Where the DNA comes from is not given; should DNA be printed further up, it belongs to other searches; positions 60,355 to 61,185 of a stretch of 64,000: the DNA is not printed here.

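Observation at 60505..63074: tRNA/RNA-end module: Thg1-like 3'-5' polymerase next to a Nudix-HD fusion (RNA ligase-like gene elsewhere)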

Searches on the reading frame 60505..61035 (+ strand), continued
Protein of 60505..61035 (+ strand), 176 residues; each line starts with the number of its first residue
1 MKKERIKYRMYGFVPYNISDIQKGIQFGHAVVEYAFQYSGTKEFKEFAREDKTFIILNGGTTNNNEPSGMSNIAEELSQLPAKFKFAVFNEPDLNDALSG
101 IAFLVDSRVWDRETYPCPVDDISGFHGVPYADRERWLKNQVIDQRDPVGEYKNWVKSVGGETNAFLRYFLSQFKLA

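Call 71: search_solved_structures(query=A2, max_evalue=10, show_alignments=3)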
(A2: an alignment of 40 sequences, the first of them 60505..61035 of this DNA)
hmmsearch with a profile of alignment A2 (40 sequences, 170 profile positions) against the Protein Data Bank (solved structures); distinct sequences matched with E-value up to 10: 24.
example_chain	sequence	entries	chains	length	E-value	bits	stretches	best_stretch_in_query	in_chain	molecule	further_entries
5xs3_A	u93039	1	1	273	0.21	14.8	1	106-166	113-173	Heavy Chain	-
9l48_A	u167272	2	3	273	0.21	14.8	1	106-166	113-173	MHC class I antigen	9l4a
5w67_A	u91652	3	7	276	0.21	14.8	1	106-166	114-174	HLA class I histocompatibility antigen, Cw-6 alpha chain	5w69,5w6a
8shi_A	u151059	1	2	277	0.21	14.8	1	106-166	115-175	MHC class I antigen (Fragment)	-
9k2r_A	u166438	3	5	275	0.21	14.8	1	106-166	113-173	MHC class I antigen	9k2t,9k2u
9l47_A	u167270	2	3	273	0.21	14.8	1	106-166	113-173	MHC class I antigen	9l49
9k2s_A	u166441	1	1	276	0.22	14.8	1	106-166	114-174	MHC class I antigen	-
9hlj_A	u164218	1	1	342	0.32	14.2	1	106-166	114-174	MHC class I antigen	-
9f13_A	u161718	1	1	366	0.36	14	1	106-166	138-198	HLA class I histocompatibility antigen C alpha chain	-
3ox8_A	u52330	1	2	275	0.47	13.7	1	109-166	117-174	MHC class I antigen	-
6vb3_A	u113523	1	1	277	0.63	13.3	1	106-166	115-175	MHC class I antigen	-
8elg_A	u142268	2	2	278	0.63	13.3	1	106-166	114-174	heavy chain HLA-B*15:01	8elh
5vz5_A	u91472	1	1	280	0.64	13.2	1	106-166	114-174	HLA class I histocompatibility antigen, B-15 alpha chain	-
8xes_A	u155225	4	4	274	0.67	13.2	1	109-166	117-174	HLA class I heavy chain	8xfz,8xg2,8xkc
4lcy_A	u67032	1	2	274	0.68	13.2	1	106-166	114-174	HLA class I histocompatibility antigen, B-46 alpha chain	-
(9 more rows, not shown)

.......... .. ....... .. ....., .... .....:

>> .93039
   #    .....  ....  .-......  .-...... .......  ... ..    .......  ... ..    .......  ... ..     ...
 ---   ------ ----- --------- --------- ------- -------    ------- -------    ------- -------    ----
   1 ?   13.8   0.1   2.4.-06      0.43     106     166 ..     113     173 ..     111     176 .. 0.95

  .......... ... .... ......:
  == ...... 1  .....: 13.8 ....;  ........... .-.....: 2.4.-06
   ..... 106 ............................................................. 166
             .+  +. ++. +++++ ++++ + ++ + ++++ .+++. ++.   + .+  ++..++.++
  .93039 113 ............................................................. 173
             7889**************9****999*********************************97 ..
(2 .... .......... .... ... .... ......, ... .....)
